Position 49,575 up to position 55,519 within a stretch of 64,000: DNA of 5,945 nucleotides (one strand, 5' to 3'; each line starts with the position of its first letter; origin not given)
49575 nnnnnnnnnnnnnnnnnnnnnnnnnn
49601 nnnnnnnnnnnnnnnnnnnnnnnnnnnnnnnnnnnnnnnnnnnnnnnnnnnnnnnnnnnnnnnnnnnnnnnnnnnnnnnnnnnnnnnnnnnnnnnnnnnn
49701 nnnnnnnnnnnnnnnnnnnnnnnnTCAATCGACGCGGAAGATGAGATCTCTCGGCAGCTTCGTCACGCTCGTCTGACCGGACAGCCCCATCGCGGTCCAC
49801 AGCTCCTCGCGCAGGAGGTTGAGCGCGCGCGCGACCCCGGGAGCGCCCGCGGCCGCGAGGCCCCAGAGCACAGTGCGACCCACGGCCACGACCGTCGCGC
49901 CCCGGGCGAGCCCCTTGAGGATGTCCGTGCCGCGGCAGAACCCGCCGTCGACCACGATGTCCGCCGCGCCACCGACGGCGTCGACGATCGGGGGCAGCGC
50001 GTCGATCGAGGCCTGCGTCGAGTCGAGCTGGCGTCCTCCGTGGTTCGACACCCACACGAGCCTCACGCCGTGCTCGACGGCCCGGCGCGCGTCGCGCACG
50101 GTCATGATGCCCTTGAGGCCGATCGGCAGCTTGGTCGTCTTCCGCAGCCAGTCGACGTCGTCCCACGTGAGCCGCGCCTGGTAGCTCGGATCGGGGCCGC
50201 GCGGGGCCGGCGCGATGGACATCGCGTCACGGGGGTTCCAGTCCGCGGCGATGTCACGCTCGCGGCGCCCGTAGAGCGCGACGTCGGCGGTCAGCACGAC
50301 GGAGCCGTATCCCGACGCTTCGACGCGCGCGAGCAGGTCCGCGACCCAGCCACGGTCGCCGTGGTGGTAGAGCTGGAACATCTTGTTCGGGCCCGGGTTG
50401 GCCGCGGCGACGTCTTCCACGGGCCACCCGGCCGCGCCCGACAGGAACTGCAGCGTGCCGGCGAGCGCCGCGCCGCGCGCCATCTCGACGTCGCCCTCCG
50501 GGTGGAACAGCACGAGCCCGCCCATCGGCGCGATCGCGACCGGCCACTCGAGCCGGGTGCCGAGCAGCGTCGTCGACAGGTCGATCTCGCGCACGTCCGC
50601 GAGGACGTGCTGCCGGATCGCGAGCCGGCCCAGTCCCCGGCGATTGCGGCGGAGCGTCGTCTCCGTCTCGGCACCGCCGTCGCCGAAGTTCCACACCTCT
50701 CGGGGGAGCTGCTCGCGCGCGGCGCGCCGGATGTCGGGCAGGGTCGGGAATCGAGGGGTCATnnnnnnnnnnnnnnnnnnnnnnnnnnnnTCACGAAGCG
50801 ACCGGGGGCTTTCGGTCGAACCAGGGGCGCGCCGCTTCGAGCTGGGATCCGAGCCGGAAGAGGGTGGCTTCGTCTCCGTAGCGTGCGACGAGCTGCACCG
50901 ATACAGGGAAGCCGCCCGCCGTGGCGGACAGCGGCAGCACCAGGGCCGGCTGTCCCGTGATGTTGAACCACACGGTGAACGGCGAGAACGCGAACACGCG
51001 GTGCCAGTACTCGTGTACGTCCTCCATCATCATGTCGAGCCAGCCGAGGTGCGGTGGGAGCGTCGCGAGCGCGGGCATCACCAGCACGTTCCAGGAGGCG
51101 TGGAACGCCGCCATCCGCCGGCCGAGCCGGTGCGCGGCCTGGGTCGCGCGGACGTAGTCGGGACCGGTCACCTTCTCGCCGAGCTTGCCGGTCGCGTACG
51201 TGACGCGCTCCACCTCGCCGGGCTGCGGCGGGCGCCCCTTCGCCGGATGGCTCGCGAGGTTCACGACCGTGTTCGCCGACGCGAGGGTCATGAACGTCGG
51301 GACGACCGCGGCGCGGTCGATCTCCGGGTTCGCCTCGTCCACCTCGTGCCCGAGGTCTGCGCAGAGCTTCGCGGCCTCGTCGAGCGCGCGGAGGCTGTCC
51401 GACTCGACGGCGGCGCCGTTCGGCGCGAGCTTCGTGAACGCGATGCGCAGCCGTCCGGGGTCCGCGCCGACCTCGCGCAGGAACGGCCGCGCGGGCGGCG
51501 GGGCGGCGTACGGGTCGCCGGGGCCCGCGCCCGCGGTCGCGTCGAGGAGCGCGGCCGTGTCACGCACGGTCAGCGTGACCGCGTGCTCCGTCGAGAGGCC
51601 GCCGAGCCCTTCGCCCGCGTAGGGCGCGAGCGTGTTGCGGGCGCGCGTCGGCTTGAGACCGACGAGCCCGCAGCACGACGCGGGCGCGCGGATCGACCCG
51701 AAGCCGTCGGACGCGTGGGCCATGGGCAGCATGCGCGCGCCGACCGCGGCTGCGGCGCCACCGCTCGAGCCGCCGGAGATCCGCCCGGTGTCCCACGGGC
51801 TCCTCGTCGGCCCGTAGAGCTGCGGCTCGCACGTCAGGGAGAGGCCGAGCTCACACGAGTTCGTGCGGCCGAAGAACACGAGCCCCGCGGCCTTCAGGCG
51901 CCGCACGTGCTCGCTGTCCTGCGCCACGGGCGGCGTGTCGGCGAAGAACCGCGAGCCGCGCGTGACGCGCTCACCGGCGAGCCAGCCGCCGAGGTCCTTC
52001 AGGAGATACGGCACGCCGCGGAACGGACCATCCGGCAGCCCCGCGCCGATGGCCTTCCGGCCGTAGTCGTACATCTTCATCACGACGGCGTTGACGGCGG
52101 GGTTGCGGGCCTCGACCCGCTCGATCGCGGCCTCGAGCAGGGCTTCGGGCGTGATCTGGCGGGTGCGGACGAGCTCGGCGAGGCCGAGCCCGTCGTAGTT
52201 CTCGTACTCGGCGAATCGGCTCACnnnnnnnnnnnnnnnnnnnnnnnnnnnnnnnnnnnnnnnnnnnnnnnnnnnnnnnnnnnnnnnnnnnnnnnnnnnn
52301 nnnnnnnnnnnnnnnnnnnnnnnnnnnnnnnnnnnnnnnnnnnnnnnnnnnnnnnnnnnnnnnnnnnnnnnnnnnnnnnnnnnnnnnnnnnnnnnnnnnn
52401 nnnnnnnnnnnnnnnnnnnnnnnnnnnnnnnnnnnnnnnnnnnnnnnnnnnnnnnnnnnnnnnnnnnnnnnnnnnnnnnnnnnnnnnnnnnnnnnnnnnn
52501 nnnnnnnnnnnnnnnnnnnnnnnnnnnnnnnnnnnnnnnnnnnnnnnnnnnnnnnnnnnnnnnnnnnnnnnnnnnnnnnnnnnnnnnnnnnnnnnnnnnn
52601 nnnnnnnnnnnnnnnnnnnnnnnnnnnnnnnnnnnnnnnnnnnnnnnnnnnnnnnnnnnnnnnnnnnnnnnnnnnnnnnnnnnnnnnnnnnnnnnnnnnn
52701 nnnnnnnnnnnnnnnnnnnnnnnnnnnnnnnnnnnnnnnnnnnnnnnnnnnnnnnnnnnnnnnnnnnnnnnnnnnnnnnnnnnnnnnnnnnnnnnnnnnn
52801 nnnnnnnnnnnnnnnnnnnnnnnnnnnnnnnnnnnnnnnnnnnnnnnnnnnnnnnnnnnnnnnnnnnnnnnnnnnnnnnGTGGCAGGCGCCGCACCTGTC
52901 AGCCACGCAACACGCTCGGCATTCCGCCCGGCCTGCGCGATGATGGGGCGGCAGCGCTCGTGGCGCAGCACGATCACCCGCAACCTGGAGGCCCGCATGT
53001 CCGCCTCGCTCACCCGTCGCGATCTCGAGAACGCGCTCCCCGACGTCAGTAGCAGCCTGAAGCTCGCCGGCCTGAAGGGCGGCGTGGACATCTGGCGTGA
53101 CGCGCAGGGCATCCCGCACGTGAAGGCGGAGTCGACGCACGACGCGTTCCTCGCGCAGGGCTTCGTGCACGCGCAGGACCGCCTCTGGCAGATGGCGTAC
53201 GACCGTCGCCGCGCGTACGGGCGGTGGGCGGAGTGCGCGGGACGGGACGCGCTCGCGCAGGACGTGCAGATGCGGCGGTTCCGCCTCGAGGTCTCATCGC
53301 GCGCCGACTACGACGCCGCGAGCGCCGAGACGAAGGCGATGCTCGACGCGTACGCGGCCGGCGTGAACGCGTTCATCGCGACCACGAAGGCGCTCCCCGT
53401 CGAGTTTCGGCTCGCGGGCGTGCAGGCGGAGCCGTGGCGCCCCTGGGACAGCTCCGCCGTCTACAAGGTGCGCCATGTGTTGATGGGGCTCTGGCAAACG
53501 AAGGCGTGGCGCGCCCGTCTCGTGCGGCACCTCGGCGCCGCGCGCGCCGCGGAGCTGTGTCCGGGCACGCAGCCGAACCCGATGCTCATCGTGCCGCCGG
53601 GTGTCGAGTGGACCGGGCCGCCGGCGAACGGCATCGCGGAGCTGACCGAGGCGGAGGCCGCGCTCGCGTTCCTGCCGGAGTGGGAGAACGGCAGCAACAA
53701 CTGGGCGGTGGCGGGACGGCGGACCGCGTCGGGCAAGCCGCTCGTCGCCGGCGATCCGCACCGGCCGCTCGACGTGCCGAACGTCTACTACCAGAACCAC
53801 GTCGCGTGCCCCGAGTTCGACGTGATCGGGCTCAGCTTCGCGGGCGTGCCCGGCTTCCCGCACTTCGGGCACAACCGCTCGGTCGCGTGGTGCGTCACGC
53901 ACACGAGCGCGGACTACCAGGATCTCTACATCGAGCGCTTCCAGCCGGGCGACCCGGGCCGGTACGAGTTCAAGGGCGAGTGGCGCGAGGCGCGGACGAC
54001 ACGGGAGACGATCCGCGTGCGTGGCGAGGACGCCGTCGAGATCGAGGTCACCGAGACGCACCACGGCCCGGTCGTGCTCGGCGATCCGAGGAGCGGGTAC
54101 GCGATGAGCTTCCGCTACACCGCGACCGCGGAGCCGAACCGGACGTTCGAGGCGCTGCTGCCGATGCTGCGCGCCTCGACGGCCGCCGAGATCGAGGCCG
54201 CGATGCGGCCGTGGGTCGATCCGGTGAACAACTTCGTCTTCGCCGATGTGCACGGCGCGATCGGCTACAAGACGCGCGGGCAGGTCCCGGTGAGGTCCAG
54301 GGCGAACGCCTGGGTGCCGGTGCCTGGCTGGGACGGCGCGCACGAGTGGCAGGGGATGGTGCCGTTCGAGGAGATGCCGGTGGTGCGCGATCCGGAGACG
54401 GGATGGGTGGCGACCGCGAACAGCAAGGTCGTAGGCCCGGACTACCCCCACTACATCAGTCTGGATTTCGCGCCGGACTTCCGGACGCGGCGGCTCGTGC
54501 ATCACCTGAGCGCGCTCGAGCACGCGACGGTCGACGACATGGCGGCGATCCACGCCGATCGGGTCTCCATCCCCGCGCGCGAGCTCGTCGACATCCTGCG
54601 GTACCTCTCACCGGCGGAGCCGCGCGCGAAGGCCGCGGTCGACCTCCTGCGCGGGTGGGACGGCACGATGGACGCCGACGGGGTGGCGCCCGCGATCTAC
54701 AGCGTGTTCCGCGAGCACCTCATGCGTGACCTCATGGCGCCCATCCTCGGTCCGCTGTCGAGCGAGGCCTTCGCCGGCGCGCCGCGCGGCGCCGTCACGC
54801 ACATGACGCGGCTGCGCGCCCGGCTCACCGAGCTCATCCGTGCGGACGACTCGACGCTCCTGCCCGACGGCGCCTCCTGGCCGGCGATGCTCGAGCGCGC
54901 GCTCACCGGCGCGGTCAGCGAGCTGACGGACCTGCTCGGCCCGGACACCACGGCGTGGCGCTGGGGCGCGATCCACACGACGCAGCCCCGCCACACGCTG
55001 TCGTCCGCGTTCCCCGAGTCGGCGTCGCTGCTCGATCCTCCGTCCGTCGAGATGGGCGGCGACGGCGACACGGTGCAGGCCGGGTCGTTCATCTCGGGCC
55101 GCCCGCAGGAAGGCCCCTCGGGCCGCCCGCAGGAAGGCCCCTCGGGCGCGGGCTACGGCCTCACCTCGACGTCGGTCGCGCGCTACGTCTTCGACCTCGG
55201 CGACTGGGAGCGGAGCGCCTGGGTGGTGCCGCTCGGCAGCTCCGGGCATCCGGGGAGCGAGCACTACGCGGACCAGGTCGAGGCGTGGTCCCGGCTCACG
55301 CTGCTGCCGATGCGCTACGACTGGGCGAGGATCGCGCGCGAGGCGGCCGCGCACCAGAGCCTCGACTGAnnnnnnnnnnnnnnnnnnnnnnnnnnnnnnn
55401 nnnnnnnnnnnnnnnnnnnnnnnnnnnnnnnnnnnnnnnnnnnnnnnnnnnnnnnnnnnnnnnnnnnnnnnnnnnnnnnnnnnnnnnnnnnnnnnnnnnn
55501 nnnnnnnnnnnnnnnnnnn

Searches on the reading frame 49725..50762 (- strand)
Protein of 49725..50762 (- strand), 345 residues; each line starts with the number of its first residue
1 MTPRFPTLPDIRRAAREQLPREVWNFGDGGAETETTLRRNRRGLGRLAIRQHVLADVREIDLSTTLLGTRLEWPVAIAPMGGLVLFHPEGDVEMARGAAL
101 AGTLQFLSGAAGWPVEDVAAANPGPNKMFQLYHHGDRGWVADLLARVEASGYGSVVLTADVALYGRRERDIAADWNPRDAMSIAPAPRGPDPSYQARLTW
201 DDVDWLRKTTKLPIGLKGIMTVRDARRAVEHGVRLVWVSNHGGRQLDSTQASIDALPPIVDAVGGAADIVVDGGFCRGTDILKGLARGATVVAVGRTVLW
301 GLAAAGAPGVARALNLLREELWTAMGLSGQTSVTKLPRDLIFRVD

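Call 42: search_protein_families(library=pfam, proteins=[window:49725-50762:-], max_evalue=0.001)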
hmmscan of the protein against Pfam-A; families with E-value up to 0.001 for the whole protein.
window:49725-50762:- (345 aa): 1 family
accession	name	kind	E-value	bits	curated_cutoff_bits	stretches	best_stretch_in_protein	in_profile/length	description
PF01070.24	FMN_dh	-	2.2e-111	372.7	24.9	1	15-341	1-348/350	FMN-dependent dehydrogenase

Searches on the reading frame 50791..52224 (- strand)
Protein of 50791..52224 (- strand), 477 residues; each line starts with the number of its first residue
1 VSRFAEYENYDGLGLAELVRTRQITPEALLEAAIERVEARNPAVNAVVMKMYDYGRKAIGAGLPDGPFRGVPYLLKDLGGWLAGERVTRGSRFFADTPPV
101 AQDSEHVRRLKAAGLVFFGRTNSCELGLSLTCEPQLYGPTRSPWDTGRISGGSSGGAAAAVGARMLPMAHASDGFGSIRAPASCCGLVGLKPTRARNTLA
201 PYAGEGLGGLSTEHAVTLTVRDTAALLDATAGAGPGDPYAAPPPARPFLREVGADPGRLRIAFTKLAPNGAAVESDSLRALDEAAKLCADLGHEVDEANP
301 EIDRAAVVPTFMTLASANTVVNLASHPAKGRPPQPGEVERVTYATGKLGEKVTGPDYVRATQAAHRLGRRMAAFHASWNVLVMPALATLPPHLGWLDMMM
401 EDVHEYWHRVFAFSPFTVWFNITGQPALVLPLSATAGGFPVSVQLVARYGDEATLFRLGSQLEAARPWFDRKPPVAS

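Call 42: search_protein_families(library=pfam, proteins=[window:50791-52224:-], max_evalue=0.001)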
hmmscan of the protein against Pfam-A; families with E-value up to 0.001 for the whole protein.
window:50791-52224:- (477 aa): 1 family
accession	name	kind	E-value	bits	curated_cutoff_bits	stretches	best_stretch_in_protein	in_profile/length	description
PF01425.27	Amidase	-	3.7e-78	264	27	1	29-455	2-444/445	Amidase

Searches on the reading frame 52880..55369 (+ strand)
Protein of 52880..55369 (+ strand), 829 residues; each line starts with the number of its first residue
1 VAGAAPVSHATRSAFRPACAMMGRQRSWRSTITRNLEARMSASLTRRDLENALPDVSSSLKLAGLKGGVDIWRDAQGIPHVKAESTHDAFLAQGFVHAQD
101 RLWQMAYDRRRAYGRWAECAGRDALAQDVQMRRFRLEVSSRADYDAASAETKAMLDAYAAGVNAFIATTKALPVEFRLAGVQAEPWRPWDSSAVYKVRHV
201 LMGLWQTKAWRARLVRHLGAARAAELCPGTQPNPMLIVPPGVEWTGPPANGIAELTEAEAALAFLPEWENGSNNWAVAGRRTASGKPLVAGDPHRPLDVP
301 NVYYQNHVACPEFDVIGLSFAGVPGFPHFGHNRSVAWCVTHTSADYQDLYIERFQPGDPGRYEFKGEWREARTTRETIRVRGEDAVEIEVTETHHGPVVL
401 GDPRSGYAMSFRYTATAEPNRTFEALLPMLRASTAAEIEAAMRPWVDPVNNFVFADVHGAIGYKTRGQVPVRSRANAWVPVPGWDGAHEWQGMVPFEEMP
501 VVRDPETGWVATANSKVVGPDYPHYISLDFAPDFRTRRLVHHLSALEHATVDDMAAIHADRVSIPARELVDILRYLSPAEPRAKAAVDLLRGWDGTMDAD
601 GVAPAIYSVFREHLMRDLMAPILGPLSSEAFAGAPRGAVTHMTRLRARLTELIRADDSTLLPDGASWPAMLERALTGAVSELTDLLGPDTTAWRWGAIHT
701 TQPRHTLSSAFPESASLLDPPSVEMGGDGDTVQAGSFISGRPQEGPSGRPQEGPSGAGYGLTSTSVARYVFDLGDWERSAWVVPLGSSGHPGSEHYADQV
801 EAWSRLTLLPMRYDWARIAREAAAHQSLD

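Call 42: search_protein_families(library=pfam, proteins=[window:52880-55369:+], max_evalue=0.001)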
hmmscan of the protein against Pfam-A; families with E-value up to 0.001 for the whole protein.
window:52880-55369:+ (829 aa): 1 family
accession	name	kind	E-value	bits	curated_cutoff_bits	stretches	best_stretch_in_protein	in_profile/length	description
PF01804.23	Penicil_amidase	-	1.2e-211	705.8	21.3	1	69-819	2-674/675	Penicillin amidase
